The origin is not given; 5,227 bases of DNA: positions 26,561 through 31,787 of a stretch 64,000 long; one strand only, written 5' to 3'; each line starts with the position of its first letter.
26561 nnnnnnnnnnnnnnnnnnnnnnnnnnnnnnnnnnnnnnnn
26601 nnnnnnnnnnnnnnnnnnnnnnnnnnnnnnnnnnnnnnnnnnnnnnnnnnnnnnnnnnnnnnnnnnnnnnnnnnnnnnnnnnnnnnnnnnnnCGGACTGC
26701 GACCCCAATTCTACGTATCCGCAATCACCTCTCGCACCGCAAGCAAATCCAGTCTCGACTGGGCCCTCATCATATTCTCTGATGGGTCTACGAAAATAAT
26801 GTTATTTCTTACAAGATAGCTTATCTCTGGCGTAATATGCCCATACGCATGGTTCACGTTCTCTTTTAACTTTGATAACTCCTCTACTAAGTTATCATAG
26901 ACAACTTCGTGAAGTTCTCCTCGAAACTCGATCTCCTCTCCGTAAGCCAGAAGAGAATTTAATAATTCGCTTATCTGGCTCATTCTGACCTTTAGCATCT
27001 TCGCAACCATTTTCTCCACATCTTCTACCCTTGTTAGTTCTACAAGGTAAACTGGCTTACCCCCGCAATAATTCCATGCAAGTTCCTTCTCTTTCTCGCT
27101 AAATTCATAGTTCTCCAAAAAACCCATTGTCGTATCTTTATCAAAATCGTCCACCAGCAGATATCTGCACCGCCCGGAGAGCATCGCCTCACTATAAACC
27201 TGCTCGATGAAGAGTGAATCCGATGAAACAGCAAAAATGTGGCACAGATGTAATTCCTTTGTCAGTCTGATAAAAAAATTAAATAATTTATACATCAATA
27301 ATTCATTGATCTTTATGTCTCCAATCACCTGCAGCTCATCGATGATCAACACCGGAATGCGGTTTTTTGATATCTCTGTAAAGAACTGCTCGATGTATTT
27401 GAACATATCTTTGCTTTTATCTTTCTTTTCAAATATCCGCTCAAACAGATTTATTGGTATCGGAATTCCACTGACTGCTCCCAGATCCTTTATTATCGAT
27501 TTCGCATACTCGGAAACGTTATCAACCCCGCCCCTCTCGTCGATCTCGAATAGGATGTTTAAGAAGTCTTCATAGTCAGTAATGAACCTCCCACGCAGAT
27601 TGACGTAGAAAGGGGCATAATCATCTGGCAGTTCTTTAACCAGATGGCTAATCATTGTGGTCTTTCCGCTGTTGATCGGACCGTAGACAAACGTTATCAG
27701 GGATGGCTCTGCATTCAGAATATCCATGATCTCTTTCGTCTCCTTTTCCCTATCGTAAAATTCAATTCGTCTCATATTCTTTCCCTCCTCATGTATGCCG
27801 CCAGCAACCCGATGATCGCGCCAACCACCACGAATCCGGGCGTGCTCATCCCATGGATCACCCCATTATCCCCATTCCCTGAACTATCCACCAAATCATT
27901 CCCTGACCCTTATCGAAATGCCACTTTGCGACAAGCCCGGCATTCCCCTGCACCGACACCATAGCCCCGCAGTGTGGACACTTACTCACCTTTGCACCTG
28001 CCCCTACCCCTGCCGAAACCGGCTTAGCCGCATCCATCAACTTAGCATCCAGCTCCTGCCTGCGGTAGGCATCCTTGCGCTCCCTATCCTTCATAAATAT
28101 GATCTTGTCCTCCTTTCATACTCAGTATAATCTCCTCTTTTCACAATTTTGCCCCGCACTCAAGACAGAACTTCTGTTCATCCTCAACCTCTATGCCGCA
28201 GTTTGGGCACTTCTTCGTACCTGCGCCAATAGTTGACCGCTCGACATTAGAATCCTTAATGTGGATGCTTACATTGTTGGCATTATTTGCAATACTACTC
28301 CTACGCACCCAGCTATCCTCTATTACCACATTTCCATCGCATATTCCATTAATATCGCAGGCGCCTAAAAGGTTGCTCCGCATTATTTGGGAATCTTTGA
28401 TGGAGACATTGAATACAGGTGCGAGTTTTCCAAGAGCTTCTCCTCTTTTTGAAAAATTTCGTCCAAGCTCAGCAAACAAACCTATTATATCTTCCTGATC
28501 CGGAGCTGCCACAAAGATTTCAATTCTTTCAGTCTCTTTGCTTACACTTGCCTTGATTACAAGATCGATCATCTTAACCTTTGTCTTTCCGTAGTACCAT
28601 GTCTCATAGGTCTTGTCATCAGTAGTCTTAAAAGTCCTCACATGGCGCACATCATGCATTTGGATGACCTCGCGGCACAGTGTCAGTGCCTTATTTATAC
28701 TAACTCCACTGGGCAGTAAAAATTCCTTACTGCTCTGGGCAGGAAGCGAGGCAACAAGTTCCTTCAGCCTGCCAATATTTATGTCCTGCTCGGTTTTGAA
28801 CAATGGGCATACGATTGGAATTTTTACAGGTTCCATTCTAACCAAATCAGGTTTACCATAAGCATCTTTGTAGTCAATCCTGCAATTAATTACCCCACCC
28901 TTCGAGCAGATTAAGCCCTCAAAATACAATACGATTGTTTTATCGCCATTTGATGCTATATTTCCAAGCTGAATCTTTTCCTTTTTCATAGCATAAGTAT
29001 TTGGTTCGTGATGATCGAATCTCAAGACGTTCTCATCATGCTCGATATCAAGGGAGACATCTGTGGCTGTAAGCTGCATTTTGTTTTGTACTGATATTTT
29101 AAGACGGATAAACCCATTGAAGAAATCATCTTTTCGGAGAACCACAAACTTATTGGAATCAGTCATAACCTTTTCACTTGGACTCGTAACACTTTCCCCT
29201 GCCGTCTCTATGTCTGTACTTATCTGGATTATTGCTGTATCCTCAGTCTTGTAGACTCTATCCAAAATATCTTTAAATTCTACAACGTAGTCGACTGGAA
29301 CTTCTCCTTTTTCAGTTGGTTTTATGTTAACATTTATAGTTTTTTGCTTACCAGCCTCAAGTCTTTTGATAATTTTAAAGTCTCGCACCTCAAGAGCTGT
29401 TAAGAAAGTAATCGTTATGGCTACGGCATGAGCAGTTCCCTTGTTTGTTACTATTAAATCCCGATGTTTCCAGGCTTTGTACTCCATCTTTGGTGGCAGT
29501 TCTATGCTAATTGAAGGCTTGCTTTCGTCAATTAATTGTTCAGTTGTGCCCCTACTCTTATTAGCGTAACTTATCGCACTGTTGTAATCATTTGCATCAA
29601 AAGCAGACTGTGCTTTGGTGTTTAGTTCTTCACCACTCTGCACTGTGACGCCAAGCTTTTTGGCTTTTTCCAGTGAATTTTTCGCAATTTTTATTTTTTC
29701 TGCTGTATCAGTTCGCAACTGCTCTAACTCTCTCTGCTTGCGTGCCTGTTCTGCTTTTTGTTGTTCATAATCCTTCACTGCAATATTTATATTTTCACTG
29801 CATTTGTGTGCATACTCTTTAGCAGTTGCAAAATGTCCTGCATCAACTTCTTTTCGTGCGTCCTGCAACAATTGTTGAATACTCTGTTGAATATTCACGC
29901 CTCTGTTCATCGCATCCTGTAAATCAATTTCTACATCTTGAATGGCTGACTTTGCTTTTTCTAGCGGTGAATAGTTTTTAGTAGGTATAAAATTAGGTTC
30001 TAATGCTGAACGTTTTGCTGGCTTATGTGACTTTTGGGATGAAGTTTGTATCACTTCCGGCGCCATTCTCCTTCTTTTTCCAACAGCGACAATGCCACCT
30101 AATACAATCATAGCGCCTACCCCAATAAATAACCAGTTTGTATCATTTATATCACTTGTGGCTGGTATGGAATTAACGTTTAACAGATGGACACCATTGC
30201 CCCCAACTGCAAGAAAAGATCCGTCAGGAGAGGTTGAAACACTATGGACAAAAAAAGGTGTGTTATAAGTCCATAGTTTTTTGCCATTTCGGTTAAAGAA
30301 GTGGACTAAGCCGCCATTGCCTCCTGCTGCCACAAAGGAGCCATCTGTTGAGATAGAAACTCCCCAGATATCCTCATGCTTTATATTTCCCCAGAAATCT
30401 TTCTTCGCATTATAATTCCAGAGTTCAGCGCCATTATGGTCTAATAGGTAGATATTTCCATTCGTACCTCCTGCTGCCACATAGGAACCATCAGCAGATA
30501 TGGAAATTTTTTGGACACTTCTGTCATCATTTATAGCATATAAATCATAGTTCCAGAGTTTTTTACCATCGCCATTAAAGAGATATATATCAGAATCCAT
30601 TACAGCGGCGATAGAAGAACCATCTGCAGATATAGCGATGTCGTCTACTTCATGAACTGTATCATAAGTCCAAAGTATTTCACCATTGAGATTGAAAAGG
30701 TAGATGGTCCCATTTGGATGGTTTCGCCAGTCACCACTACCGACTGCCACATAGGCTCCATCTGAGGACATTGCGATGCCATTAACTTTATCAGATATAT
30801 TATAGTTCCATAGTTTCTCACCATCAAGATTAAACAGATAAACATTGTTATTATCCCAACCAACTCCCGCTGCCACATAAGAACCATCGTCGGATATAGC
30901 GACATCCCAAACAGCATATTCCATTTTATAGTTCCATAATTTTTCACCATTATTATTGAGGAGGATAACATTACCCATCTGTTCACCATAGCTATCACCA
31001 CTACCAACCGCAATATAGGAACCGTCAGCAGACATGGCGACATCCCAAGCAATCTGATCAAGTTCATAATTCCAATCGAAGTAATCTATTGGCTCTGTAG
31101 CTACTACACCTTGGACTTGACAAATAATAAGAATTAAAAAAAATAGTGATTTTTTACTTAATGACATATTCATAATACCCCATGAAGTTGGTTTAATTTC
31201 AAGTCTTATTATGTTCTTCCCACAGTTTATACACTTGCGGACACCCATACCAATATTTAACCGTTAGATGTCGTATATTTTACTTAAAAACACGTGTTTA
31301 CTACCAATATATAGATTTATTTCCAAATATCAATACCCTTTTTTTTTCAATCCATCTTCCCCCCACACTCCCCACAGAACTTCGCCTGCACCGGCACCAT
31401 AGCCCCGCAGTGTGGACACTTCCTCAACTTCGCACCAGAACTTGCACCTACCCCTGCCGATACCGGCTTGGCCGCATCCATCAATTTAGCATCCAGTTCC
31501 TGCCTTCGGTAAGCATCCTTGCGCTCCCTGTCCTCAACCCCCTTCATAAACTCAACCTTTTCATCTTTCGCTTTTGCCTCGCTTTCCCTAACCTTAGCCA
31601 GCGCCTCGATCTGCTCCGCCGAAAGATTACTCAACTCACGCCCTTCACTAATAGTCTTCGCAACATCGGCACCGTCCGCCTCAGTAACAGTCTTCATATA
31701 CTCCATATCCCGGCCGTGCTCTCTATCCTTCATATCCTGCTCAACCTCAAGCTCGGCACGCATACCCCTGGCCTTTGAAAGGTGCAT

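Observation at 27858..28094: Orphan, frameshifted copy of the zinc-ribbon tail immediately downstream of another family member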

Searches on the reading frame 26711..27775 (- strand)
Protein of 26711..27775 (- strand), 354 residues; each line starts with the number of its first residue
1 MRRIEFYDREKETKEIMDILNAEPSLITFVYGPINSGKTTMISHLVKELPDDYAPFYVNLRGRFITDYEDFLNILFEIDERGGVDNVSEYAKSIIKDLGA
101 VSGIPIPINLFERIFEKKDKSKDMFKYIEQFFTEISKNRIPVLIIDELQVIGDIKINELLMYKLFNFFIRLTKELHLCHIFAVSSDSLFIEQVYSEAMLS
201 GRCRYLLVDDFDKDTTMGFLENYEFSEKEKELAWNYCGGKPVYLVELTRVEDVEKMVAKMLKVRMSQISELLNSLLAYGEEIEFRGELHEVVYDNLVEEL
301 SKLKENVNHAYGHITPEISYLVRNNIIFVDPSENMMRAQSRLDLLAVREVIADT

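Call 10: search_protein_families(library=pfam, proteins=[window:26711-27775:-], max_evalue=0.01)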
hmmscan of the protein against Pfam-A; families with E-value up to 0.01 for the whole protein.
window:26711-27775:- (354 aa): 6 families
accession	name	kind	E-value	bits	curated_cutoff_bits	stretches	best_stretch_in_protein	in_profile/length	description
PF01637.24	ATPase_2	-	5.2e-55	187.1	33.2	1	6-247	1-225/225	ATPase domain predominantly from Archaea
PF21690.3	MJ1010-like_2nd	-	2.6e-10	40.9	27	1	255-351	2-91/91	Uncharacterized ATP-binding protein MJ1010-like, C-terminal domain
PF13401.12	AAA_22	-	1.3e-08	35.7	27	1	26-175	6-114/130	AAA domain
PF13191.12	AAA_16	-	8.9e-07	30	32.6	1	5-150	1-143/167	AAA ATPase domain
PF13173.12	AAA_14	-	2.5e-06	28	27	0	27-77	4-56/129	AAA domain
PF00004.35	AAA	-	1.8e-05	25.7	21.2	1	30-203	3-123/131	ATPase family associated with various cellular activities (AAA)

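Call 13: find_encoding_contigs(protein=window:26711-27775:-, flank=6000, max_places=10)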
Protein window:26711-27775:- (354 aa): 6 contigs read that carry it; 4 places shown.
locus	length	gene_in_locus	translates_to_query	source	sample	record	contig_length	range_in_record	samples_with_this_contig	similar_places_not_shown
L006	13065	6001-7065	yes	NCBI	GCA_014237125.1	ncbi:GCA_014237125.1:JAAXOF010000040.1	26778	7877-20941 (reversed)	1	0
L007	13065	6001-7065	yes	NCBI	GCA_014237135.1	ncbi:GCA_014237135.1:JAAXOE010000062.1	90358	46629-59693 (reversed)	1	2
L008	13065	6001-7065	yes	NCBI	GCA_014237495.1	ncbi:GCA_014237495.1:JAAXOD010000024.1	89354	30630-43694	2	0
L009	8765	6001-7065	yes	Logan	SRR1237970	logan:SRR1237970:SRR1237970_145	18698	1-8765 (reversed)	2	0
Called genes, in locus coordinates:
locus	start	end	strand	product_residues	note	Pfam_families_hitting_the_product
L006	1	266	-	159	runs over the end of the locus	-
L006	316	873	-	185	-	-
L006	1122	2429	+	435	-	PF01145:Band_7, PF12773:DZR (weak)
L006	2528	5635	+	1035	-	PF23381:Beta-prop_IFT122_1st, PF25174:Beta-prop_THOC3 (weak), PF18975:DUF5711 (weak), PF13570:Beta-prop_ACSF4, PF23381:Beta-prop_IFT122_1st, PF13360:PQQ_2, PF23414:Beta-prop_EML_2 (weak), PF13240:Zn_Ribbon_1, +8 more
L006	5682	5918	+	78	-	-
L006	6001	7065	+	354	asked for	PF01637:ATPase_2, PF13191:AAA_16 (weak), PF13401:AAA_22, PF00004:AAA (faint), PF13173:AAA_14 (faint), PF21690:MJ1010-like_2nd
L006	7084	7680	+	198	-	PF13240:Zn_Ribbon_1 (weak)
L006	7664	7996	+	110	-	PF14076:DUF4258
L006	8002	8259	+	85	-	-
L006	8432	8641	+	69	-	-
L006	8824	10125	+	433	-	PF10102:DUF2341, PF13240:Zn_Ribbon_1 (weak), PF13248:Zn_ribbon_3 (weak)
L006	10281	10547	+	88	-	PF04365:BrnT_toxin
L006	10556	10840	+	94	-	PF12441:CopG_antitoxin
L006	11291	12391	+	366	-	-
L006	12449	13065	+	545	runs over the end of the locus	PF08308:PEGA, PF13240:Zn_Ribbon_1 (weak)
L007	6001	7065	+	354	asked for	PF01637:ATPase_2, PF13191:AAA_16 (weak), PF13401:AAA_22, PF00004:AAA (faint), PF13173:AAA_14 (faint), PF21690:MJ1010-like_2nd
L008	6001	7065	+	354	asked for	PF01637:ATPase_2, PF13191:AAA_16 (weak), PF13401:AAA_22, PF00004:AAA (faint), PF13173:AAA_14 (faint), PF21690:MJ1010-like_2nd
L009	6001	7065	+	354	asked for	PF01637:ATPase_2, PF13191:AAA_16 (weak), PF13401:AAA_22, PF00004:AAA (faint), PF13173:AAA_14 (faint), PF21690:MJ1010-like_2nd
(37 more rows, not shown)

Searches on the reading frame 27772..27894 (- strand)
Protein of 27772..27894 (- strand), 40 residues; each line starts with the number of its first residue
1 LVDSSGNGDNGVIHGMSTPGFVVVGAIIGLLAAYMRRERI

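Call 10: search_protein_families(library=pfam, proteins=[window:27772-27894:-], max_evalue=0.01)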
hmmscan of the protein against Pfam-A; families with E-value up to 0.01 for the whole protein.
window:27772-27894:- (40 aa): 1 family
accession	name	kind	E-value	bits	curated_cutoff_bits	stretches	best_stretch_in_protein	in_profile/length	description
PF18204.6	PGF-CTERM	-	0.0042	17.4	18.8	1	18-34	1-18/23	PGF-CTERM motif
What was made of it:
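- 27772..27894 (-): Second half of the LamG relic (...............) fused to a PGF-CTERM sorting-signal relic (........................*). It is in the -1 frame relative to the 78-aa ORF. Its stop overlaps the ATPase ATG (ATGA). Pfam PGF-CTERM 17.4 bits (call 10).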

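Call 59: search_protein_families(library=ncbifam, proteins=[window:27772-27894:-], max_evalue=1)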
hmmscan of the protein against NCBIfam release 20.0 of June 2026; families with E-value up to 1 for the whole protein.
window:27772-27894:- (40 aa): 2 families
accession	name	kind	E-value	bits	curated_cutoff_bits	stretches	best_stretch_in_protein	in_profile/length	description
TIGR04126.1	PGF_CTERM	domain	1.6e-05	24.4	24.5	1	17-33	4-20/28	PGF-CTERM sorting domain-containing protein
TIGR04204.1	MAST_ArtA_sort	domain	0.067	12.9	150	1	16-39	160-183/183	MAST domain-containing protein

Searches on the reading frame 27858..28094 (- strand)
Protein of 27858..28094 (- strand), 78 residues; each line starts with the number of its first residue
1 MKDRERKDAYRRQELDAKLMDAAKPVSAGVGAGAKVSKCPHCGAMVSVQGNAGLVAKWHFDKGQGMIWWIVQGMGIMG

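Call 10: search_protein_families(library=pfam, proteins=[window:27858-28094:-], max_evalue=0.01)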
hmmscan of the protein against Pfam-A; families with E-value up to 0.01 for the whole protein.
window:27858-28094:- (78 aa): 0 families

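Call 12: find_encoding_contigs(protein=window:27858-28094:-, flank=6000, max_places=10)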
Protein window:27858-28094:- (78 aa): 8 contigs read that carry it; 5 places shown.
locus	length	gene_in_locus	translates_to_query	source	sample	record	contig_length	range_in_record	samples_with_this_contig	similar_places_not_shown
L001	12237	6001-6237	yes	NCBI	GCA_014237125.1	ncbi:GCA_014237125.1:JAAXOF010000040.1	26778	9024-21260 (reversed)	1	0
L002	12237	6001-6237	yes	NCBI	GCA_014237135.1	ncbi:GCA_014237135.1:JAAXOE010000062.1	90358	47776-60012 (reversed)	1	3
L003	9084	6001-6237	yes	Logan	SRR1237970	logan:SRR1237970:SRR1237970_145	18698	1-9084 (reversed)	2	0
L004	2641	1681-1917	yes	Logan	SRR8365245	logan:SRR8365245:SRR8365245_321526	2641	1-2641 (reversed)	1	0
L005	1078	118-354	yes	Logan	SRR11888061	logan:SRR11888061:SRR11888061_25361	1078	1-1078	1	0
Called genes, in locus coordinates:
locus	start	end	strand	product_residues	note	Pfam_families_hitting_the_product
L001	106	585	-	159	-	-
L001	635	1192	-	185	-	-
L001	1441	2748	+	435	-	PF01145:Band_7, PF12773:DZR (weak)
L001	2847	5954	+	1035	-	PF23381:Beta-prop_IFT122_1st, PF25174:Beta-prop_THOC3 (weak), PF18975:DUF5711 (weak), PF13570:Beta-prop_ACSF4, PF23381:Beta-prop_IFT122_1st, PF13360:PQQ_2, PF23414:Beta-prop_EML_2 (weak), PF13240:Zn_Ribbon_1, +8 more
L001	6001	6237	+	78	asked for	-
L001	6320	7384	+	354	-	PF01637:ATPase_2, PF13191:AAA_16 (weak), PF13401:AAA_22, PF00004:AAA (faint), PF13173:AAA_14 (faint), PF21690:MJ1010-like_2nd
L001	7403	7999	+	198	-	PF13240:Zn_Ribbon_1 (weak)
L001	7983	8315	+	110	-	PF14076:DUF4258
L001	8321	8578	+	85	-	-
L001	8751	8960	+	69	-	-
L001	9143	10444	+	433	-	PF10102:DUF2341, PF13240:Zn_Ribbon_1 (weak), PF13248:Zn_ribbon_3 (weak)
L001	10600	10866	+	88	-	PF04365:BrnT_toxin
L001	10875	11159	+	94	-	PF12441:CopG_antitoxin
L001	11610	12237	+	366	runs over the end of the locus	-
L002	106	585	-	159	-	-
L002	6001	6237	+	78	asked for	-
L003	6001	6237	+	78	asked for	-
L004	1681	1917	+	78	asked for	-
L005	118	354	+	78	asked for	-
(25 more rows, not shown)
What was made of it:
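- Checked: The 78-aa ORF is on at least 8 contigs from three NCBI MAGs and three independent Logan runs (call 12).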

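Call 59: search_protein_families(library=ncbifam, proteins=[window:27858-28094:-], max_evalue=1)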
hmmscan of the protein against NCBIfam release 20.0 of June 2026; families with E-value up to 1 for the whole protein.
window:27858-28094:- (78 aa): 2 families
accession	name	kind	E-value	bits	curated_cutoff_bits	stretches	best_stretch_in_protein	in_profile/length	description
NF047903.1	MmDecMmdC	equivalog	0.0065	16.9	200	1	22-57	52-86/132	methylmalonyl-CoA decarboxylase subunit gamma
NF038326.1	DISARM_DrmAL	exception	0.089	10.2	999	1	17-54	591-629/1329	DISARM system helicase DrmA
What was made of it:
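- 27858..28094 (-): The 78-aa chimeric ORF as it now stands: tail codons 1-50, LamG-start codons 51-65, then 13 out-of-frame codons. No Pfam hit (call 10) and no meaningful NCBIfam hit (call 59).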

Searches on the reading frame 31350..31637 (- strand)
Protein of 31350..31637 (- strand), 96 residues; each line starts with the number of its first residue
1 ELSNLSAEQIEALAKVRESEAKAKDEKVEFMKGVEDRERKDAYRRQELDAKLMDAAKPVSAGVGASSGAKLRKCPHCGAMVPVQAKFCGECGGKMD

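Call 25: find_related_loci(query=A2, collection=genome_contigs, flank=8000)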
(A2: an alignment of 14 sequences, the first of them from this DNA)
Query A2 (96 aa) in genome_contigs; peptide patterns used: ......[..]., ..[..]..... (x = any residue, [..] = any of these).
84 stretches matched a pattern; 20 encode a relative of the query (tblastn E <= 1e-3); 20 distinct loci.
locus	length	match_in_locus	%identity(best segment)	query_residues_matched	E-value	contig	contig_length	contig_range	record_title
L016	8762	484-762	85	1-95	6e-51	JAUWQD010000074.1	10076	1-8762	MAG: Methanosarcinaceae archaeon isolate CSMAG_2493 CSMAG_2493_k141_405650_length_10076_cov_22.9114, whole genome shotgu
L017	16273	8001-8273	83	1-95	7e-49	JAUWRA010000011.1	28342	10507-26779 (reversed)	MAG: Methanosarcinales archaeon isolate CSMAG_2516 CSMAG_2516_k141_976922_length_28342_cov_106.9969, whole genome shotgu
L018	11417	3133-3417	81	1-95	7e-49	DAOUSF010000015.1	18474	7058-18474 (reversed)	MAG TPA_asm: Methanosarcinales archaeon isolate CSMAG_539 CSMAG_539_k127_119895_length_18474_cov_15.0000, whole genome s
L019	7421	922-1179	78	1-92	1e-44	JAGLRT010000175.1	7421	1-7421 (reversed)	MAG: Methanosarcinales archaeon isolate RS_9_25 ROV157_9.bin.25.fa_175, whole genome shotgun sequence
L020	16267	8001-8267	68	1-95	1e-39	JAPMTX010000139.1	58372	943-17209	MAG: Candidatus Methanoperedens sp. isolate LC 1 LC_0.1_scaffold_110, whole genome shotgun sequence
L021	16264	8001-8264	67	1-94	1e-38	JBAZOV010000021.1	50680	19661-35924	MAG: Candidatus Methanoperedens sp. isolate SO_2017_SWC_14 scaffold_627_c1_LP-4_2017, whole genome shotgun sequence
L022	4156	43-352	75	24-95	6e-32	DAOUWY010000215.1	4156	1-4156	MAG TPA_asm: Methanosarcinales archaeon isolate CSMAG_887 CSMAG_887_k141_81610_length_4156_cov_301.4608, whole genome sh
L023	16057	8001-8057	74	74-92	3e-8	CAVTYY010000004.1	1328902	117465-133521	MAG: uncultured Bacillaceae bacterium isolate MFD05442.bin.1.80 genome assembly, contig: contig_2718, whole genome shotg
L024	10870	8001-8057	68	74-92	4e-7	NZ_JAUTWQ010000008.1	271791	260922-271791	Halobacillus rhizosphaerae strain T66 contig8, whole genome shotgun sequence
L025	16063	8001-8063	71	72-92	2e-6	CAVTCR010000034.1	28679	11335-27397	MAG: uncultured delta proteobacterium isolate MFD00962.bin.2.146 genome assembly, contig: contig_164505, whole genome sh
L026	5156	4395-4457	62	72-92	3e-6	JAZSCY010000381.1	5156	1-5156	MAG: Eubacteriales bacterium isolate T1900044602_TS20190068.MAGScoT_cleanbin_000033 SGB_705_k141_2089084, whole genome s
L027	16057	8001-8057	68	74-92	7e-6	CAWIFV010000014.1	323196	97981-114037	MAG: uncultured Actinomycetota bacterium isolate MFD01721.bin.2.61 genome assembly, contig: contig_6300, whole genome sh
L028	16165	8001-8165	40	40-95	8e-6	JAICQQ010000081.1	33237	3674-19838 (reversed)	MAG: Polyangiaceae bacterium isolate TY_HY_2_bin.55 k141_4325445_length_33237_cov_17.8649, whole genome shotgun sequence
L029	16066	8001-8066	61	73-95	9e-6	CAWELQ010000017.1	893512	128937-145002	MAG: uncultured delta proteobacterium isolate MFD05684.bin.1.403 genome assembly, contig: contig_49171, whole genome sho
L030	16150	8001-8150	55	68-96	1e-5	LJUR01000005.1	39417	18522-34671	MAG: Deltaproteobacteria bacterium SM23_61 WORSMTZ_1786, whole genome shotgun sequence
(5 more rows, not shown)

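Call 28: find_related_loci(query=A2, collection=metagenome_contigs, flank=6000)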
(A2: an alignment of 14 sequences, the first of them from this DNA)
Query A2 (96 aa) in metagenome_contigs; peptide patterns used: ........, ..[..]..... (x = any residue, [..] = any of these).
117 stretches matched a pattern; 51 encode a relative of the query (tblastn E <= 1e-3); 51 distinct loci.
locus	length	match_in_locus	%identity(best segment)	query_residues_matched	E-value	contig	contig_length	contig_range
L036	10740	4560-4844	83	1-95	1e-51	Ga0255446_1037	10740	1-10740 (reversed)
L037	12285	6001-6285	82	1-95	2e-51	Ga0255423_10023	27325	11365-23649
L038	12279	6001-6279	85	1-95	3e-49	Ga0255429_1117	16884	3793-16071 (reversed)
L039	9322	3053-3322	72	1-96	1e-42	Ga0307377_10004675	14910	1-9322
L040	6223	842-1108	69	1-95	3e-39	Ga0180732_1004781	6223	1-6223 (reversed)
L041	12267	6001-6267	67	1-95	3e-39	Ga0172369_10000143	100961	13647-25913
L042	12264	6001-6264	67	1-94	2e-38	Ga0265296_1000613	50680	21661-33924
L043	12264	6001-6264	64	1-95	2e-38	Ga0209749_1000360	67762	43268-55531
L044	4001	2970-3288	81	24-95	2e-36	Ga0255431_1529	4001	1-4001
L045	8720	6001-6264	57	1-95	3e-29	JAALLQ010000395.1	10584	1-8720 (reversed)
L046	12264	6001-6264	57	1-95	3e-29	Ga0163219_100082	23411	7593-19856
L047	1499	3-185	66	29-95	4e-27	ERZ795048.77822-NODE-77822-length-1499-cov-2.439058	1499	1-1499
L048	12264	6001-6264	53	1-95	6e-28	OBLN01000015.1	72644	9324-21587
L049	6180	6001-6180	77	1-60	1e-24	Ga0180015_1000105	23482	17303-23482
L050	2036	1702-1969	71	1-95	6e-29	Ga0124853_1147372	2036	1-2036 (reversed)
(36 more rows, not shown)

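Call 61: search_protein_representatives(alignment_id=A2)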
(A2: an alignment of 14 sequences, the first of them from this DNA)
Query: 14 sequences, 93 profile positions. Proteins with E-value up to 0.001 (for the whole library): 1565; up to 1e-10: 61; up to 1e-30: 2. The best 150 are listed.
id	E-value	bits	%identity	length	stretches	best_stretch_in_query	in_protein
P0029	9.0e-40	150.9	-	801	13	62-90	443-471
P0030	6.9e-35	135.2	-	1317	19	62-92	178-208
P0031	7.6e-30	119.1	-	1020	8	58-92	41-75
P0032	2.7e-28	114.1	-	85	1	4-92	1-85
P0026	1.2e-26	108.9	-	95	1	1-65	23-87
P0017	1.4e-26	108.7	-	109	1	31-89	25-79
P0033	2.1e-24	101.7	-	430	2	2-92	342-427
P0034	4.4e-24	100.6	-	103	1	4-65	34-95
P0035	9.7e-24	99.5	-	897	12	66-92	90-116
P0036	6.1e-22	93.8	-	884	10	65-92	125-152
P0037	1.4e-21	92.6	-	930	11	66-92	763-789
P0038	3.2e-21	91.5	-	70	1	1-66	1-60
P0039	3.6e-21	91.3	-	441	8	66-92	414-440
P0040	1.5e-20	89.3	-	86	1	5-92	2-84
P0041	5.4e-19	84.3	-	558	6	66-92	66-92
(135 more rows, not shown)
